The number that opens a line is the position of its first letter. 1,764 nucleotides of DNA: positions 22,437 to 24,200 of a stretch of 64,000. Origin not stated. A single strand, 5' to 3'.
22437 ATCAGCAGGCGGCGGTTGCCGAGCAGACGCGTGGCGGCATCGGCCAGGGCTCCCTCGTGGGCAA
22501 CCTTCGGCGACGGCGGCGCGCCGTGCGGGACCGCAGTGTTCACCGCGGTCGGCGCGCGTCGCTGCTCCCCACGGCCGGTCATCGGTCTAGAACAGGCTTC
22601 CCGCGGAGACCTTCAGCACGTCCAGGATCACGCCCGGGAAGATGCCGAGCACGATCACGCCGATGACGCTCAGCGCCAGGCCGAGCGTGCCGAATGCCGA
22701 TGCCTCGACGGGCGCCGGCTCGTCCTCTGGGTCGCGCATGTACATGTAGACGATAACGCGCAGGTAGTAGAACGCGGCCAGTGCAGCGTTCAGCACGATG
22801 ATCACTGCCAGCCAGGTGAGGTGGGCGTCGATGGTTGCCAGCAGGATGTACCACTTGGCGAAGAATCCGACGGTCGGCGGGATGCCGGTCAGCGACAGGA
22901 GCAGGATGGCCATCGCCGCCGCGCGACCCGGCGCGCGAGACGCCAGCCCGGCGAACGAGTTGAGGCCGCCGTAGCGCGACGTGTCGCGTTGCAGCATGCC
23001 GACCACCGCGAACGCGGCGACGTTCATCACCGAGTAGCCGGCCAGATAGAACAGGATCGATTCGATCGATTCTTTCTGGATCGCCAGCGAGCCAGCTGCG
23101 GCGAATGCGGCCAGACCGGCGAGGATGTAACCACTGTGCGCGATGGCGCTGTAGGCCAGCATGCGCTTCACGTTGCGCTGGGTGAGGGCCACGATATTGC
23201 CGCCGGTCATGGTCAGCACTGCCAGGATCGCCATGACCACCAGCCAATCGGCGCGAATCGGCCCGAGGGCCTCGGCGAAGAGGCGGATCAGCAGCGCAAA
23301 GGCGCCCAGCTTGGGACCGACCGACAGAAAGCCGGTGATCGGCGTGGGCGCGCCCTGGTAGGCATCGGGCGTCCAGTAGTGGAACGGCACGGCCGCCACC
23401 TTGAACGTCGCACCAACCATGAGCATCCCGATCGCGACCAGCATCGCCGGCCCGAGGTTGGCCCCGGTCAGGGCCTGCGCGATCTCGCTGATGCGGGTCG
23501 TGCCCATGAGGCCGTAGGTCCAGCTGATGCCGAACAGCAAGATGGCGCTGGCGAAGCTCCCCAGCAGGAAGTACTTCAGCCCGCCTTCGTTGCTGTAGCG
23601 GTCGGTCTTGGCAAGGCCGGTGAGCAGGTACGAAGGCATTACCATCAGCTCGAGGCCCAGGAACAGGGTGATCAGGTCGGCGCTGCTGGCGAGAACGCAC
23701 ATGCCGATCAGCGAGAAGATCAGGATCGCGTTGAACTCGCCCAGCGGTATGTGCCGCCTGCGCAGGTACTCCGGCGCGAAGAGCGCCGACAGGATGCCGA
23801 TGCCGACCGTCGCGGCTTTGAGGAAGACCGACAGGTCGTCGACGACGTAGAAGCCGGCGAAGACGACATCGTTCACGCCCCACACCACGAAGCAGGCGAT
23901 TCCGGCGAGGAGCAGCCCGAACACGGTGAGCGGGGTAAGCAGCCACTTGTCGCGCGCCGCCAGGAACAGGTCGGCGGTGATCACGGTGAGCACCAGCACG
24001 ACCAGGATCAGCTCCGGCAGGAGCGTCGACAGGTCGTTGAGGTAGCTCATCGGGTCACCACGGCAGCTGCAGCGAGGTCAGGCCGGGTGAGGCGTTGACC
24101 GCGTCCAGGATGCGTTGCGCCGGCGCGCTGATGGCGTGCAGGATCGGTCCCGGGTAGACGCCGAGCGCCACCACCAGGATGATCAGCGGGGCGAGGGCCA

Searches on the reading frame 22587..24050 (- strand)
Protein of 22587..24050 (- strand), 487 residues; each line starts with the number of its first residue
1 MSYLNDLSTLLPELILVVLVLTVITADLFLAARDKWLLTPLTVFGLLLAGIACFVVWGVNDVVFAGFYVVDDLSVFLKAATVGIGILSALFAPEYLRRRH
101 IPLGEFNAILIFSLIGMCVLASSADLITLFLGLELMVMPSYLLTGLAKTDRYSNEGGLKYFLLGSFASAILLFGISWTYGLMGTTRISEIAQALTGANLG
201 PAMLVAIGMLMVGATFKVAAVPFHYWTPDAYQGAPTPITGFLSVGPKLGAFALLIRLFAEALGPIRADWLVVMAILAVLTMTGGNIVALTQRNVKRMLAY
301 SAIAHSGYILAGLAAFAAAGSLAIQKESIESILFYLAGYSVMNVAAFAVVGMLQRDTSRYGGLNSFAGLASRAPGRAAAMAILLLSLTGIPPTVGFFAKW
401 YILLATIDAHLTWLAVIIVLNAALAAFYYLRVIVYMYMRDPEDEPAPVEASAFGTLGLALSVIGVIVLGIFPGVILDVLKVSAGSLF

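Call 4: search_protein_families(library=pfam, proteins=[window:22587-24050:-], max_evalue=0.001)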
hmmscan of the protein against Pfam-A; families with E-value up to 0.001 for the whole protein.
window:22587-24050:- (487 aa): 1 family
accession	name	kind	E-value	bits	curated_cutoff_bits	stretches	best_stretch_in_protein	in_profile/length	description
PF00361.26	Proton_antipo_M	-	1.1e-69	235.4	21.5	1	123-423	1-292/294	NADH:quinone oxidoreductase/Mrp antiporter, TM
